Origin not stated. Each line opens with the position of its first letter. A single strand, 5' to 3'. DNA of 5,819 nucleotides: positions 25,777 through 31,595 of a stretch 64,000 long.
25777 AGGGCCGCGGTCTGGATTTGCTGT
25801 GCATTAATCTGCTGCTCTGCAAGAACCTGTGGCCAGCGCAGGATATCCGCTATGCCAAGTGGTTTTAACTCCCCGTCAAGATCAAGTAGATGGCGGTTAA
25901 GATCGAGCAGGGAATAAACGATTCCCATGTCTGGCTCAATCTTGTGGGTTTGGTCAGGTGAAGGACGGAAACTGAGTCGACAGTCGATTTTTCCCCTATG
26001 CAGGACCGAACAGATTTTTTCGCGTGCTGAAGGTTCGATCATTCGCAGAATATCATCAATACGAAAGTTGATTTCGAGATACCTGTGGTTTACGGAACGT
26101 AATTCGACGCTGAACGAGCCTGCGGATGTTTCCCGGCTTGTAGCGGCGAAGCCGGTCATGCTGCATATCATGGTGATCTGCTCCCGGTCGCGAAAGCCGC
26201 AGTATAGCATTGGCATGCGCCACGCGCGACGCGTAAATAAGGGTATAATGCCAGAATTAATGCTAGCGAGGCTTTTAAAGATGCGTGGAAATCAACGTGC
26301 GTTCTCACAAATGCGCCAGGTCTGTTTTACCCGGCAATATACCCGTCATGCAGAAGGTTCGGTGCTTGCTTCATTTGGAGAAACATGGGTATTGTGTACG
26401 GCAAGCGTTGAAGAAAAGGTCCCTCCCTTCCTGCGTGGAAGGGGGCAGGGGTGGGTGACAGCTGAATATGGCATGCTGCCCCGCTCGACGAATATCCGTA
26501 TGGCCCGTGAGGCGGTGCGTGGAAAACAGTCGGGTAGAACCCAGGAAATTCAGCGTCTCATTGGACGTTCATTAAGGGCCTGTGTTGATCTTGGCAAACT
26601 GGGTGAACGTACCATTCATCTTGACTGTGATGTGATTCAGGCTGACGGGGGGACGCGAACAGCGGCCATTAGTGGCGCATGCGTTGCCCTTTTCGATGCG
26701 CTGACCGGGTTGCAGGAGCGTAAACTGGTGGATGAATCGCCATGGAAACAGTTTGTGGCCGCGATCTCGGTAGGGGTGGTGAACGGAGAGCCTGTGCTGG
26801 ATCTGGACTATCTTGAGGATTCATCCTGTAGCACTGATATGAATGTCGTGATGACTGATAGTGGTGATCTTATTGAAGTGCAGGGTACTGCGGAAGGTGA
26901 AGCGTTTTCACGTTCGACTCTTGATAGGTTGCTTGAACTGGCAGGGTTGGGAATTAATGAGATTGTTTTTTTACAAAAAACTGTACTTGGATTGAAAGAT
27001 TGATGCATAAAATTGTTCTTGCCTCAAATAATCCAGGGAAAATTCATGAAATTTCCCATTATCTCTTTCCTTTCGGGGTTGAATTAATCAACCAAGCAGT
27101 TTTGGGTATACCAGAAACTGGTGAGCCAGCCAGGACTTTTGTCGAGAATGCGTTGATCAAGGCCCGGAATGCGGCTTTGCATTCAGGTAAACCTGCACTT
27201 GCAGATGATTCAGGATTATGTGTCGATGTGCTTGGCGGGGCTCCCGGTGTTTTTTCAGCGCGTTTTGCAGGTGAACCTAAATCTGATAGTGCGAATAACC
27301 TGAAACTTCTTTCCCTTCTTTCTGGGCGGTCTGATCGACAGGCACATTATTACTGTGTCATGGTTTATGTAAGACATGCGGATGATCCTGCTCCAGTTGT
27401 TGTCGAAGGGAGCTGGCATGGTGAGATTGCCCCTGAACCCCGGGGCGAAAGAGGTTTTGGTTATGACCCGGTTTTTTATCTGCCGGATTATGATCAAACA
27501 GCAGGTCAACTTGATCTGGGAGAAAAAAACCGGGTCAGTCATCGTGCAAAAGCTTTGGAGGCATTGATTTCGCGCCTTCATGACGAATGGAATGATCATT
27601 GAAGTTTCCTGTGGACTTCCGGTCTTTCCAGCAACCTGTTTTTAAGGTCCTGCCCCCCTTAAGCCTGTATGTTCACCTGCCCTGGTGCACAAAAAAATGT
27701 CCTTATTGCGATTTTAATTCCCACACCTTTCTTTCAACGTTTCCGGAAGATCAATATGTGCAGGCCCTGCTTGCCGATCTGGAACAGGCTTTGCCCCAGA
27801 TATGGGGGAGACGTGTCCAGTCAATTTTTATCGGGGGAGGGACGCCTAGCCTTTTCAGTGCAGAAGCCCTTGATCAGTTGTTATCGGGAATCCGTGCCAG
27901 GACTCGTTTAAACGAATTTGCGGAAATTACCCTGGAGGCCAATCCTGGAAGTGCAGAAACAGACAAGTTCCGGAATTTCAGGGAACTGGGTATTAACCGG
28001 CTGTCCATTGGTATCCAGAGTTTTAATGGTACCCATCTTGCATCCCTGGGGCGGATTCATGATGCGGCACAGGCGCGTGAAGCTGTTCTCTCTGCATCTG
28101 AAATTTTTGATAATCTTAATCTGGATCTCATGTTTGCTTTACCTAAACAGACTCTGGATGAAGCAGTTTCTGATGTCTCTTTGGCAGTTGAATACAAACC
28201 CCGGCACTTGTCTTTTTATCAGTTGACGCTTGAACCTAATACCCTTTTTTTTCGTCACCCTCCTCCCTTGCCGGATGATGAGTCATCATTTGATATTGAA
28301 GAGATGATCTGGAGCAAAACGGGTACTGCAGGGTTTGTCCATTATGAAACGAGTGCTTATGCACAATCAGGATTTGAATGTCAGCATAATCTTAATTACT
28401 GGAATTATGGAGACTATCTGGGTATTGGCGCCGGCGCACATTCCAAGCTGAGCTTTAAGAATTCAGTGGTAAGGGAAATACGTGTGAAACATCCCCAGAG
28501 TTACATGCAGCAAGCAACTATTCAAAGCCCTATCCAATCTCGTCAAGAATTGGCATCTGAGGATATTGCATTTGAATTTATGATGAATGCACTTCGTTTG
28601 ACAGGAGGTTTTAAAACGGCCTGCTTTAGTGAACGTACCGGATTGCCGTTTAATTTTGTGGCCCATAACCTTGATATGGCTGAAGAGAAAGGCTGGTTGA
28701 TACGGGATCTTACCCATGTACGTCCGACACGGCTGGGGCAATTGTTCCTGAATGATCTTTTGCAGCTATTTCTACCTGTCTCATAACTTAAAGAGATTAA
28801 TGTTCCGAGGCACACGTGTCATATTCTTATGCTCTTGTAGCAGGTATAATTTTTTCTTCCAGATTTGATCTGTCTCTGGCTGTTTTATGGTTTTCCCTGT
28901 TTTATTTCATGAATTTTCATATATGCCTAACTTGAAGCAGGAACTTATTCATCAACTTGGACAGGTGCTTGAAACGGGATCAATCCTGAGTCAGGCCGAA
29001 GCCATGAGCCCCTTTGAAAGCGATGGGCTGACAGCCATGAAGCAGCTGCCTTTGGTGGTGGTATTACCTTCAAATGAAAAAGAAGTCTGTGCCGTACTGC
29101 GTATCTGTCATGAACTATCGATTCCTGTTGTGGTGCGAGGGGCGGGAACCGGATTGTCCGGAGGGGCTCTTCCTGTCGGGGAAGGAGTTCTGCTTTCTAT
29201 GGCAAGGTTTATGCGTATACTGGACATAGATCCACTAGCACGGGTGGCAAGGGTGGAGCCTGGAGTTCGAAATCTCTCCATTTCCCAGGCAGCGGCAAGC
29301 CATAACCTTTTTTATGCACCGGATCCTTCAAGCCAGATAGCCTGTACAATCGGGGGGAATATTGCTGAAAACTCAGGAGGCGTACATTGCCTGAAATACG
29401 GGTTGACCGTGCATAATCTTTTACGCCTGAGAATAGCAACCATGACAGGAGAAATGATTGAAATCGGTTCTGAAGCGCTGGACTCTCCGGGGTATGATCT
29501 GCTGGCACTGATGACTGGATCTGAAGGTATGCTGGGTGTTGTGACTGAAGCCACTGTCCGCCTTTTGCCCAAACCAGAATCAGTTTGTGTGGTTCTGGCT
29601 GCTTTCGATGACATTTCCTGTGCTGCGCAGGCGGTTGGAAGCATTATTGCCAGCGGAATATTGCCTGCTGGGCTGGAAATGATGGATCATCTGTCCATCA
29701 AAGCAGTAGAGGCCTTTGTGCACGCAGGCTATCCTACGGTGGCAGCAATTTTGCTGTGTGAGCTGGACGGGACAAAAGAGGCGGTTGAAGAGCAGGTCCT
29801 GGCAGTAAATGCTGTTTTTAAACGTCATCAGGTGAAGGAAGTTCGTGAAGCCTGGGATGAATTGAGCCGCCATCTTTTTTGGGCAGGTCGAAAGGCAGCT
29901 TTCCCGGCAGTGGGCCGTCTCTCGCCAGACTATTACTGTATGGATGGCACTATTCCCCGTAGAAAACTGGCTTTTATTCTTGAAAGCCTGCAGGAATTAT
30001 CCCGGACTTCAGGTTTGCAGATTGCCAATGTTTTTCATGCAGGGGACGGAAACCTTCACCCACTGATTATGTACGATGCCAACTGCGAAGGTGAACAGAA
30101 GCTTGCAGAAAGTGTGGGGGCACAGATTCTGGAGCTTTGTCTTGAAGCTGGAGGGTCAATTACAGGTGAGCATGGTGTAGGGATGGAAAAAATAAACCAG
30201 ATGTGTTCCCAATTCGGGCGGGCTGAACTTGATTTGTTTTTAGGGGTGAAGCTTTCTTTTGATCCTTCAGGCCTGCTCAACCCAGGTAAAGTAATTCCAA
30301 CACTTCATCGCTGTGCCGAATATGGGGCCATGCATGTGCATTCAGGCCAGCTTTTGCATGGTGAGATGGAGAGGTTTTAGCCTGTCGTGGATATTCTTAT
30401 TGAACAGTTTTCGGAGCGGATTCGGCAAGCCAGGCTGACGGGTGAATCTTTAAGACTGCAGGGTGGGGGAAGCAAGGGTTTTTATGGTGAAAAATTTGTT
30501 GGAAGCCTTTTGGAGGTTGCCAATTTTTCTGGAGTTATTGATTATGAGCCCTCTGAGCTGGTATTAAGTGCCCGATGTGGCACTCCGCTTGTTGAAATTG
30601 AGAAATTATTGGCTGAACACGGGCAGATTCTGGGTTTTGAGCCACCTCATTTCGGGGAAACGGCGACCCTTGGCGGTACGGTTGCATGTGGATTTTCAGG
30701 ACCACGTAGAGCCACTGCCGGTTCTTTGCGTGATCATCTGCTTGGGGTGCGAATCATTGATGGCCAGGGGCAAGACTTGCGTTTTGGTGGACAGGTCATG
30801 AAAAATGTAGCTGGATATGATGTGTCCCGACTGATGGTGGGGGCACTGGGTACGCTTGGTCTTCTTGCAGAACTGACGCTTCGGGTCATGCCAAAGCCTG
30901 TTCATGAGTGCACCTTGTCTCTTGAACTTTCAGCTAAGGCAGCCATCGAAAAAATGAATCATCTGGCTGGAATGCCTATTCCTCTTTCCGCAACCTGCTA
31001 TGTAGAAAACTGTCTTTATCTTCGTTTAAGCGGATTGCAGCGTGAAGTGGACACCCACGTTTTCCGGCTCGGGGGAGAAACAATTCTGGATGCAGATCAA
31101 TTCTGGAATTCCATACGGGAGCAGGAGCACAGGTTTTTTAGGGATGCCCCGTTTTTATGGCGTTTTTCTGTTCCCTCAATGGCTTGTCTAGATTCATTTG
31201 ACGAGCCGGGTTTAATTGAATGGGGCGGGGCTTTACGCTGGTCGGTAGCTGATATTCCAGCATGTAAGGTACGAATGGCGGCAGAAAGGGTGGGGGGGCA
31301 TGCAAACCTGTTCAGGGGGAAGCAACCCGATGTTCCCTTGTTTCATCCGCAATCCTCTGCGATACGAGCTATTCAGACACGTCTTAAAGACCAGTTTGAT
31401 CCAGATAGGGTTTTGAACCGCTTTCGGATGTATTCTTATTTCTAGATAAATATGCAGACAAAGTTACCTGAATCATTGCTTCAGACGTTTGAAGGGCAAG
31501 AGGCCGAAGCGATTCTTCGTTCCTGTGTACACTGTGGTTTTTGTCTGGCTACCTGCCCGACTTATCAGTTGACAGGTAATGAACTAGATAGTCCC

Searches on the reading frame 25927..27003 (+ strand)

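Call 44: search_protein_families(library=pfam, proteins=[window:25927-27003:+], max_evalue=0.00001)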
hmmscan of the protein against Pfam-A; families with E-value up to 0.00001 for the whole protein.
window:25927-27003:+ (358 aa): 2 families
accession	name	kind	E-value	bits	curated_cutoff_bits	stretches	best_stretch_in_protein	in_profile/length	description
PF01138.27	RNase_PH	-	2.6e-26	93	25.5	1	128-258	1-127/130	3' exoribonuclease family, domain 1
PF03725.20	RNase_PH_C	-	1.3e-13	51.1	20.8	1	276-339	2-64/67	3' exoribonuclease family, domain 2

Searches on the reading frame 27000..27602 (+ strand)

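Call 44: search_protein_families(library=pfam, proteins=[window:27000-27602:+], max_evalue=0.00001)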
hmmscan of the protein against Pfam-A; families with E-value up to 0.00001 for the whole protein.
window:27000-27602:+ (200 aa): 1 family
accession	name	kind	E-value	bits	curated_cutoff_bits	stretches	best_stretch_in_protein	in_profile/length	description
PF01725.21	Ham1p_like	-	3.2e-62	210.2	22.5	1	5-190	1-184/186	Ham1 family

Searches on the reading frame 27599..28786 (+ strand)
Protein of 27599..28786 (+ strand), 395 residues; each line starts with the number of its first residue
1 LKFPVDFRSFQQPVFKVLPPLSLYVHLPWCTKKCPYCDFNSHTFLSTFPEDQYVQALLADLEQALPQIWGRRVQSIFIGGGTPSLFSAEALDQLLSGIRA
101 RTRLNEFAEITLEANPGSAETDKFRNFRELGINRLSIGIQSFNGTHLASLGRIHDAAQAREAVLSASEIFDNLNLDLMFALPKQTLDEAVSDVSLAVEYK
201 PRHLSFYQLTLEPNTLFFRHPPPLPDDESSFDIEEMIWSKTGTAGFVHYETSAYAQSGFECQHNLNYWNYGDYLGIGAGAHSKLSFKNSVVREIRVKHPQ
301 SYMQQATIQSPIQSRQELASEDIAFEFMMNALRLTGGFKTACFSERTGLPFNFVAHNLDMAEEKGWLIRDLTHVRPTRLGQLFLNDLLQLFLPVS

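Call 44: search_protein_families(library=pfam, proteins=[window:27599-28786:+], max_evalue=0.00001)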
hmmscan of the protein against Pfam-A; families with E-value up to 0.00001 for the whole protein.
window:27599-28786:+ (395 aa): 2 families
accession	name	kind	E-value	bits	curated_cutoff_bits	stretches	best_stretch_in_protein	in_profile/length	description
PF04055.27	Radical_SAM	-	2.4e-21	77.1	29.5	1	24-191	1-161/166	Radical SAM superfamily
PF06969.22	HemN_C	-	5.2e-13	49.3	24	1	319-383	2-67/67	HemN C-terminal domain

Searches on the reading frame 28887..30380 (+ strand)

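Call 44: search_protein_families(library=pfam, proteins=[window:28887-30380:+], max_evalue=0.00001)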
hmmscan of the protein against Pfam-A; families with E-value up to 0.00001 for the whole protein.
window:28887-30380:+ (497 aa): 2 families
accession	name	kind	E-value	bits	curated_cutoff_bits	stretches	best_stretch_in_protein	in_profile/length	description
PF02913.24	FAD-oxidase_C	-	8.4e-63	212.8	21.2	1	229-469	1-248/248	FAD linked oxidases, C-terminal domain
PF01565.28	FAD_binding_4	-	2.5e-38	131.3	26.4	1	55-193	1-138/139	FAD binding domain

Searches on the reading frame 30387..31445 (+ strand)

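Call 44: search_protein_families(library=pfam, proteins=[window:30387-31445:+], max_evalue=0.00001)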
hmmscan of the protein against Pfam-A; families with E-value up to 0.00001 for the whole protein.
window:30387-31445:+ (352 aa): 1 family
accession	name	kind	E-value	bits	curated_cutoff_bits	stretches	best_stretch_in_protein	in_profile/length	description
PF01565.28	FAD_binding_4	-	7.2e-19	68.3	26.4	1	6-131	11-136/139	FAD binding domain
